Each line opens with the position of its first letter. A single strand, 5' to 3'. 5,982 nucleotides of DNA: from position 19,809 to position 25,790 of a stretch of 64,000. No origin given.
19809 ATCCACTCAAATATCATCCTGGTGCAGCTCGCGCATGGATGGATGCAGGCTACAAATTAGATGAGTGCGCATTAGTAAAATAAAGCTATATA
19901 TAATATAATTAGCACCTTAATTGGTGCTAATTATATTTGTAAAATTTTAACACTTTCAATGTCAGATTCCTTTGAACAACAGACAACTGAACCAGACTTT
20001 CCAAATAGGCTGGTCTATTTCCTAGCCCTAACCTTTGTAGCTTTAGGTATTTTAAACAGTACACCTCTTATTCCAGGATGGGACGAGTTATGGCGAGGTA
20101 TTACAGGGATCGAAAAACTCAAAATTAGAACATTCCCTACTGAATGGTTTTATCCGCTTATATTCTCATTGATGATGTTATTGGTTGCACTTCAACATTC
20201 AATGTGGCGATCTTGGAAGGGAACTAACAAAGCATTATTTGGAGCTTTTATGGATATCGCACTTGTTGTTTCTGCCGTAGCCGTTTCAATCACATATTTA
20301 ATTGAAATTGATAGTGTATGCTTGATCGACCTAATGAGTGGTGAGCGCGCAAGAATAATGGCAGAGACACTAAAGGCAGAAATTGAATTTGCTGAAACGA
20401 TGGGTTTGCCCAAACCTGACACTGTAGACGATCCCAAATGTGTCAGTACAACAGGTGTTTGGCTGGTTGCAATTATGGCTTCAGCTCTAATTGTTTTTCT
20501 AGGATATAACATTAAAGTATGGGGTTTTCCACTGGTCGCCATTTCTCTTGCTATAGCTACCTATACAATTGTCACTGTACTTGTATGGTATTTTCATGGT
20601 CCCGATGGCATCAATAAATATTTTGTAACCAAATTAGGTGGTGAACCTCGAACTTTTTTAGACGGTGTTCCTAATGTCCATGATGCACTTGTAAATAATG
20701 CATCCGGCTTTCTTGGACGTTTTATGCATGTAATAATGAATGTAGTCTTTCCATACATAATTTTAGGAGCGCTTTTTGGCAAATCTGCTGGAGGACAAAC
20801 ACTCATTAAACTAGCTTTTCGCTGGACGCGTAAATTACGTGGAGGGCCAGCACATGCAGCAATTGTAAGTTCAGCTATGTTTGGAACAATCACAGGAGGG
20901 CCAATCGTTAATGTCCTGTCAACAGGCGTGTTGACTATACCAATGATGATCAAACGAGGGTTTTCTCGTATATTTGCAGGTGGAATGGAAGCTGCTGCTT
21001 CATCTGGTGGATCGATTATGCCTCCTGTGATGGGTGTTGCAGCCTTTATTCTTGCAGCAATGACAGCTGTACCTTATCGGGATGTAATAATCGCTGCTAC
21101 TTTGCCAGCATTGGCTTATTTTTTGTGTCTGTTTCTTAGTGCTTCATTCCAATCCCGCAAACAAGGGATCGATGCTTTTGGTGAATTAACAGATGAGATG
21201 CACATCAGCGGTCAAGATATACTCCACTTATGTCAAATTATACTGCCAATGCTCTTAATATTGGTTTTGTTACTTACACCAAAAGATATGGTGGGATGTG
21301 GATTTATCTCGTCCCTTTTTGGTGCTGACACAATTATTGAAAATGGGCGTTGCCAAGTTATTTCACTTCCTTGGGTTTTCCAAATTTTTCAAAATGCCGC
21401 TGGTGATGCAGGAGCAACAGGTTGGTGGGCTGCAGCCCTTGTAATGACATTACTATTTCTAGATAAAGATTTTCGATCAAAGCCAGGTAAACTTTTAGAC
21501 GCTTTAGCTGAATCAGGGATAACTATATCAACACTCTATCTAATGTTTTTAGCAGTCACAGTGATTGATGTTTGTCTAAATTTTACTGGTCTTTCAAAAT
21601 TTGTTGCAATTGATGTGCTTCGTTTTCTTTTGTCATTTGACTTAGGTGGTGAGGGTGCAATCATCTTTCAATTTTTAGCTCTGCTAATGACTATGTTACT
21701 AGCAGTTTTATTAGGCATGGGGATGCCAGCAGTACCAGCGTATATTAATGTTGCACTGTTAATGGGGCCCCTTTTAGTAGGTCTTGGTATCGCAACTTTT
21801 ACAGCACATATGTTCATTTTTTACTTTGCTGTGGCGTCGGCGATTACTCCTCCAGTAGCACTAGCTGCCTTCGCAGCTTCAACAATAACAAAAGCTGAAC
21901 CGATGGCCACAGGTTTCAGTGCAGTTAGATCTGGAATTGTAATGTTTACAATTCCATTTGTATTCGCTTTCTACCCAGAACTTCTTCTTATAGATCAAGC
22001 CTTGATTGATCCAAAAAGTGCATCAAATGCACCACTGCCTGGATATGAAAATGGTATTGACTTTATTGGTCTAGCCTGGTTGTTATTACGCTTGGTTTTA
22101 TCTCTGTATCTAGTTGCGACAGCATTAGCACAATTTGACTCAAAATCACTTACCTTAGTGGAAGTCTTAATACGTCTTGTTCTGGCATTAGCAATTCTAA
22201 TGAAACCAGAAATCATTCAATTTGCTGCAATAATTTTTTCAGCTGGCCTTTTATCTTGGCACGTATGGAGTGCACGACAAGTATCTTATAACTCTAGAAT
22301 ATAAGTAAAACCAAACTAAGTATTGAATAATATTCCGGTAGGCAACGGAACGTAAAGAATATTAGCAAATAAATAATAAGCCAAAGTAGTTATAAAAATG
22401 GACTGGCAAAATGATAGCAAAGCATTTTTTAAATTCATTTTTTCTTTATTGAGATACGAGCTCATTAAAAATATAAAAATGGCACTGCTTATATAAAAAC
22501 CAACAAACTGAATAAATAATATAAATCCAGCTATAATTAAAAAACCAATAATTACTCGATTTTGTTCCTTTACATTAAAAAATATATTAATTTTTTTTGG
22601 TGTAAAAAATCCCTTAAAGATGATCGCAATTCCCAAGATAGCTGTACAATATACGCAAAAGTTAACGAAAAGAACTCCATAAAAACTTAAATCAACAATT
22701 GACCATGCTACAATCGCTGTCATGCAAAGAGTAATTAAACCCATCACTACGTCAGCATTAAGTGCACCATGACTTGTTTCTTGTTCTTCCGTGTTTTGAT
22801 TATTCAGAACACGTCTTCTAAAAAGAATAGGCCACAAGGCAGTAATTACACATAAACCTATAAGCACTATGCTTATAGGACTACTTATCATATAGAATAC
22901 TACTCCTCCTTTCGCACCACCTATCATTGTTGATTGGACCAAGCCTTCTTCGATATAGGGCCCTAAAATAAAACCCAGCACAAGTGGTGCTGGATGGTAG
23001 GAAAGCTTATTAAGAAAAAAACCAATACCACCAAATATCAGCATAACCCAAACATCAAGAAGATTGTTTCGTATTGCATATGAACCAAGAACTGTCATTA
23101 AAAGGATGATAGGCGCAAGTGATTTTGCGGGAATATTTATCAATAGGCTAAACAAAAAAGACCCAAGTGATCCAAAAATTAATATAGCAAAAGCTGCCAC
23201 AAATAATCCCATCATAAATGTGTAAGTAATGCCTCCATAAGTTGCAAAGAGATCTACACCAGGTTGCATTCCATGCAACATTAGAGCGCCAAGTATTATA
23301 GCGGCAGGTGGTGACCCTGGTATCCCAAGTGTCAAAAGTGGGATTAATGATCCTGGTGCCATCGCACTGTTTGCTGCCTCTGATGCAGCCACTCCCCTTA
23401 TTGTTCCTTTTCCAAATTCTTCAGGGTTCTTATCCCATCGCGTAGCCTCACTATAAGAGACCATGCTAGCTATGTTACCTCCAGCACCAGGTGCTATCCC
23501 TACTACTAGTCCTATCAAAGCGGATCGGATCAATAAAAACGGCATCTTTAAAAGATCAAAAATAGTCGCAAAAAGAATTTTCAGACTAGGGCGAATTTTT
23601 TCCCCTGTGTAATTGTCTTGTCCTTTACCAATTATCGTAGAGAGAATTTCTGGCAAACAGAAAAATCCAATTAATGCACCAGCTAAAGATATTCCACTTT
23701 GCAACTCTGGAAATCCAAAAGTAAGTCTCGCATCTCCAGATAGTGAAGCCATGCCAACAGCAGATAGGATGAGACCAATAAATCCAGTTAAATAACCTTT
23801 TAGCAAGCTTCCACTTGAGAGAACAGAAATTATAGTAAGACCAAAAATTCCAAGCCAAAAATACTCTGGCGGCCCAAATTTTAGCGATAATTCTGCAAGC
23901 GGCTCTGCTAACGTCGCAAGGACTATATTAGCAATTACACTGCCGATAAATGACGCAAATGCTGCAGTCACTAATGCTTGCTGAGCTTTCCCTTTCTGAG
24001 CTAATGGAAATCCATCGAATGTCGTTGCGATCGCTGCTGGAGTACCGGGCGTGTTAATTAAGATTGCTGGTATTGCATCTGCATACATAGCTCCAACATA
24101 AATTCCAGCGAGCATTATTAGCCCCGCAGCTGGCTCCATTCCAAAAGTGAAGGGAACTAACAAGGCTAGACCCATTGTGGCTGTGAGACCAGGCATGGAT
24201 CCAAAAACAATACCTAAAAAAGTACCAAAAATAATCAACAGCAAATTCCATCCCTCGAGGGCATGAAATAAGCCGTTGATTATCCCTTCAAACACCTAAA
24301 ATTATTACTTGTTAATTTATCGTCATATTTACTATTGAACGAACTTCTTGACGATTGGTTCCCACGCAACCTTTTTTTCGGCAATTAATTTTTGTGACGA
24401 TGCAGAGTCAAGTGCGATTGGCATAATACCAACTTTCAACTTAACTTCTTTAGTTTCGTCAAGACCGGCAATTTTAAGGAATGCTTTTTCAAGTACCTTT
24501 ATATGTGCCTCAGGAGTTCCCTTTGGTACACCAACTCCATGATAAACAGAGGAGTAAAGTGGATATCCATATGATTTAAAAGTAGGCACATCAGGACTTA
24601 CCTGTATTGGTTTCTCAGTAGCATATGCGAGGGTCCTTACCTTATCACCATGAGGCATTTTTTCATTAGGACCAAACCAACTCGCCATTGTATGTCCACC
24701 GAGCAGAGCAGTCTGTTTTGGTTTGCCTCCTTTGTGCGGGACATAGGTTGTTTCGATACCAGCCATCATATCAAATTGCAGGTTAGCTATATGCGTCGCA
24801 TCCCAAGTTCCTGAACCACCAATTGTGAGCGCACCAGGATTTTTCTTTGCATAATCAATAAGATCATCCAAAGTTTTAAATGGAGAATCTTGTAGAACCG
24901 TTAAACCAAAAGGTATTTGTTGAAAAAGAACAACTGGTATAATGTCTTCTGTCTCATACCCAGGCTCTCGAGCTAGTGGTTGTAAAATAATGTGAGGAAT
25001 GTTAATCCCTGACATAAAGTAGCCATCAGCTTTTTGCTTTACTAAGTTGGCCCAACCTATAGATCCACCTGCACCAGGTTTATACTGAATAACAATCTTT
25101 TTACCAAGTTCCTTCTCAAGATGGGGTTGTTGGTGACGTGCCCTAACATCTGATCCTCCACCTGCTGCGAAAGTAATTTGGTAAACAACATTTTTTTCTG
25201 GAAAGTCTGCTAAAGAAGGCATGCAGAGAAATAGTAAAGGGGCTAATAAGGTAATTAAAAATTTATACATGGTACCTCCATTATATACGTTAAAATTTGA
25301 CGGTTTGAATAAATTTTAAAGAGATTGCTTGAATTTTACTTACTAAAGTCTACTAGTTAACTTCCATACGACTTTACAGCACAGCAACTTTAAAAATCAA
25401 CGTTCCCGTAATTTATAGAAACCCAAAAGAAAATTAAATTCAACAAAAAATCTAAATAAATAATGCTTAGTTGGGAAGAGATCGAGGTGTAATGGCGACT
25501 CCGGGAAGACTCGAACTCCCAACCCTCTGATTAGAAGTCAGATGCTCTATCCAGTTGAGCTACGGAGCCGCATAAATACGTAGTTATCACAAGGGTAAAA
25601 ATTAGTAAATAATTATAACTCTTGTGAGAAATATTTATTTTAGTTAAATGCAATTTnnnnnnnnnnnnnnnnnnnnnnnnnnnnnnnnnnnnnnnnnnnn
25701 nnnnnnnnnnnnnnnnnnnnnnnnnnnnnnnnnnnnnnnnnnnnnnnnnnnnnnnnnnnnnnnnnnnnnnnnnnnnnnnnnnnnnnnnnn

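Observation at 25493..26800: Single-gene insertion at tRNA-Arg(TCT) that duplicates the 5' half of the tRNA, not the 3' end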

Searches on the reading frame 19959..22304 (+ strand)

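Call 8: search_protein_families(library=pfam, proteins=[window:19959-22304:+], max_evalue=0.01)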
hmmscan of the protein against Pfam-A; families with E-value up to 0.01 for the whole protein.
window:19959-22304:+ (781 aa): 1 family
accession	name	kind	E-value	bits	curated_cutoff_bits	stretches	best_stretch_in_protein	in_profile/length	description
PF06808.19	DctM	-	4.1e-49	168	23.8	1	256-679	47-408/413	Tripartite ATP-independent periplasmic transporter, DctM component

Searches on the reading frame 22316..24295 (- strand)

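Call 8: search_protein_families(library=pfam, proteins=[window:22316-24295:-], max_evalue=0.01)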
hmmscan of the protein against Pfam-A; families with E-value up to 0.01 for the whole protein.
window:22316-24295:- (659 aa): 2 families
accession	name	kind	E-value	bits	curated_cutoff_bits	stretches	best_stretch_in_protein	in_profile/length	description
PF01970.21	TctA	-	1.3e-142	475.9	28.9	1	18-440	1-423/423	Tripartite tricarboxylate transporter TctA family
PF07331.16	TctB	-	5.3e-08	33.6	29.1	1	545-652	34-137/137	Tripartite tricarboxylate transporter TctB family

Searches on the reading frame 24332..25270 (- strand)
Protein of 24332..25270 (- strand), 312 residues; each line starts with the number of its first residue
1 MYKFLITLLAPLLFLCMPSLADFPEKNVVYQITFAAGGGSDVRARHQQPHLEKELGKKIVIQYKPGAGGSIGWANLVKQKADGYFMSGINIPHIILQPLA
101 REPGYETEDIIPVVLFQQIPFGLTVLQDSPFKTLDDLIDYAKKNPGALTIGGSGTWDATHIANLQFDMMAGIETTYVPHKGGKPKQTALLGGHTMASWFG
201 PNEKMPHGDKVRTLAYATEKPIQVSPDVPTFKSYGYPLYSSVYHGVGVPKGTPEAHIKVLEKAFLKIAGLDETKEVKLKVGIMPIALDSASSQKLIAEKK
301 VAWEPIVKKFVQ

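Call 8: search_protein_families(library=pfam, proteins=[window:24332-25270:-], max_evalue=0.01)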
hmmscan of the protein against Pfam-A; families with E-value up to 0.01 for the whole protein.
window:24332-25270:- (312 aa): 1 family
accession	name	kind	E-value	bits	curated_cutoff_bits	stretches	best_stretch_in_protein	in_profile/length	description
PF03401.19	TctC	-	2.1e-36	126.3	27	1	44-309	2-271/274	Tripartite tricarboxylate transporter family receptor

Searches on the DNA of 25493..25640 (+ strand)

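Call 44: search_dna_similar(query=window:25493-25640:+, collection=phages, mode=distant, max_rows=25, max_evalue=0.01)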
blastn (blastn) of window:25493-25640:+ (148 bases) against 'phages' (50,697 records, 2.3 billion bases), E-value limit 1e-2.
Records with a match: 941; places in all: 1051; records where one place covers at least 80% of the query: 0.
Best place of each record, by identity: 80-90% 508; 60-80% 433.
By first word of the organism name: Escherichia 138; Klebsiella 136; Synechococcus 127; Mycobacterium 60; Vibrio 56; Cyanophage 53; Enterococcus 36; Salmonella 28; Pseudomonas 27; Shigella 25; and 57 more.
By host as written in the record: - 145; Synechococcus 48; Mycobacterium smegmatis mc2 155 46; Escherichia coli 46; Vibrio harveyi BAA-1116 36; Klebsiella pneumoniae 30; Synechococcus sp. 20; Synechococcus sp. WH8102 15; and 255 more.
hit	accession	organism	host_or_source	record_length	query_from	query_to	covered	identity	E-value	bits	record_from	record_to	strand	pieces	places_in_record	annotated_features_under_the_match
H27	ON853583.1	Serratia phage MQ-4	Serratia liquefaciens EOA81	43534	1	97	66%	77.8%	2e-12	78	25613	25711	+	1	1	tRNA-Arg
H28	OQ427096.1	Xanthomonas phage X1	Xanthomonas campestris pv. campestris ...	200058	1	83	56%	79.8%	3e-9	66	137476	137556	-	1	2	tRNA-Arg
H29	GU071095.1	Synechococcus phage S-SM2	Synechococcus sp. WH8017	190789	2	84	56%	77.1%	1e-8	65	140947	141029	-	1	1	tRNA-Arg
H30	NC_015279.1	Synechococcus phage S-SM2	Synechococcus sp. WH8017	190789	2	84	56%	77.1%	1e-8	65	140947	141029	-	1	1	tRNA-Arg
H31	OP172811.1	Lysinibacillus phage LC76P1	Lysinibacillus capsici DO76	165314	1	78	53%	79.5%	3e-10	70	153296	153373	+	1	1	tRNA-Arg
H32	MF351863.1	Synechococcus phage Bellamy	Synechococcus str. WH8109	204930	3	83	55%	75.3%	2e-6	57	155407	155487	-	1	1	184: tRNA-Arg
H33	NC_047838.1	Synechococcus phage Bellamy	Synechococcus str. WH8109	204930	3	83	55%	75.3%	2e-6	57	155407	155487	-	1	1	184: tRNA-Arg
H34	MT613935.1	Pseudomonas phage Persinger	Pseudomonas aeruginosa UVA4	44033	1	78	53%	78.2%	1e-8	65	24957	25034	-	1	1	tRNA-Arg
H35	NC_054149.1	Pseudomonas phage Persinger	Pseudomonas aeruginosa UVA4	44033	1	78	53%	78.2%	1e-8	65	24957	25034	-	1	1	tRNA-Arg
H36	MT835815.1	Bacteriophage sp.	human fecal samples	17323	1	71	48%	84.7%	2e-11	74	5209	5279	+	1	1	record has no annotation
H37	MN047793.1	Xanthomonas phage Xoo-sp13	Xanthomonas oryzae pv. oryzae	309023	16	95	54%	75.0%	7e-5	53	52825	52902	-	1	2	none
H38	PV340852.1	Synechococcus phage Sf-CH5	Synechococcus sp. WH8102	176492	2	77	51%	77.6%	1e-7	62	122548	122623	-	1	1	tRNA-Arg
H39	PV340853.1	Synechococcus phage Sf-CH8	Synechococcus sp. WH8102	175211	2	77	51%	77.6%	1e-7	62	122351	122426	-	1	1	tRNA-Arg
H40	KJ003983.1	IAS virus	Homo sapiens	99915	15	85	48%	83.1%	7e-11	72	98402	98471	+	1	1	record has no annotation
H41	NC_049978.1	IAS virus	Homo sapiens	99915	15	85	48%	83.1%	7e-11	72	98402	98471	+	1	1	tRNA-Arg | hypothetical protein (x2)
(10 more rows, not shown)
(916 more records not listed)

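Call 46: search_dna_similar(query=window:25536-25592:+, collection=phages, mode=distant, max_rows=20, max_evalue=1)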
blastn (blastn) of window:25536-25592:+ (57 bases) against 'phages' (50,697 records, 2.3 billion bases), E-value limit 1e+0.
Records with a match: 184; places in all: 185; records where one place covers at least 80% of the query: 1.
Best place of each record, by identity: >=99% 3; 95-99% 42; 90-95% 50; 80-90% 89.
By first word of the organism name: Vibrio 48; Synechococcus 26; Pseudomonas 26; Streptomyces 11; Mycobacterium 10; Lactobacillus 10; Serratia 4; Escherichia 4; Salmonella 4; Methylophilales 4; and 20 more.
By host as written in the record: Vibrio harveyi BAA-1116 34; - 18; Synechococcus 11; Mycobacterium smegmatis mc2 155 8; Pseudomonas syringae pv. porri LMG 28495 8; Streptomyces griseus ATCC 10137 6; Vibrio campbellii BB120 5; Pseudomonas aeruginosa PAO1 5; and 50 more.
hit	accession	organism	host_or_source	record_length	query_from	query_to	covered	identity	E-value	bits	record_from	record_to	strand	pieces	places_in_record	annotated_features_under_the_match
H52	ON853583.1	Serratia phage MQ-4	Serratia liquefaciens EOA81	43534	8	54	82%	81.6%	7e-4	46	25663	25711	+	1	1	tRNA-Arg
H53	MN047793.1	Xanthomonas phage Xoo-sp13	Xanthomonas oryzae pv. oryzae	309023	8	52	79%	80.0%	1e-1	39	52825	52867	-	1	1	none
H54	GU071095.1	Synechococcus phage S-SM2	Synechococcus sp. WH8017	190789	1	41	72%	80.5%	1e-1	39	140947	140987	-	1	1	none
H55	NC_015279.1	Synechococcus phage S-SM2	Synechococcus sp. WH8017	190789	1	41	72%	80.5%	1e-1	39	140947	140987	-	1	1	none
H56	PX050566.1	Acinetobacter phage vB_AciJM_313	Acinetobacter johnsonii CEMTC 8123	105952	1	40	70%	82.5%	1e-1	39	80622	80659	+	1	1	tRNA-Arg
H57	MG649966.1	Vibrio phage Ceto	Vibrio harveyi BAA-1116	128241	1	40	70%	82.5%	1e-1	39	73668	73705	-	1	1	tRNA-Lys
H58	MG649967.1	Vibrio phage Thalassa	Vibrio harveyi BAA-1116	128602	1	40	70%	82.5%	1e-1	39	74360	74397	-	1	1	tRNA-Lys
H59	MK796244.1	Vibrio phage Achelous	Vibrio campbellii BB120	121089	1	40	70%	82.5%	1e-1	39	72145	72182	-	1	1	tRNA-Lys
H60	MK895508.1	Vibrio phage Brizo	Vibrio campbellii ATCC BAA-1116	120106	1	40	70%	82.5%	1e-1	39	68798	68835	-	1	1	84: tRNA-Lys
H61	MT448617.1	Vibrio phage River4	Vibrio harveyi BAA-1116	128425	1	40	70%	82.5%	1e-1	39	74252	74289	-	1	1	tRNA-Lys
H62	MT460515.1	Vibrio phage Cody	Vibrio harveyi BAA-1116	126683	1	40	70%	82.5%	1e-1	39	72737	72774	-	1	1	tRNA-Lys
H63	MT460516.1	Vibrio phage Quinn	Vibrio harveyi BAA-1116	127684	1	40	70%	82.5%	1e-1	39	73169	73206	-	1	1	tRNA-Lys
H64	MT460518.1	Vibrio phage Direpillow8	Vibrio harveyi BAA-1116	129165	1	40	70%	82.5%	1e-1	39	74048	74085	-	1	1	tRNA-Lys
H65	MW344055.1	Vibrio phage GRLPWR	Vibrio harveyi BAA-1116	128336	1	40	70%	82.5%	1e-1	39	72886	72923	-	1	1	97: tRNA-Lys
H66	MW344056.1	Vibrio phage ABurr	Vibrio harveyi BAA-1116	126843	1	40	70%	82.5%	1e-1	39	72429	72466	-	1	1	94: tRNA-Lys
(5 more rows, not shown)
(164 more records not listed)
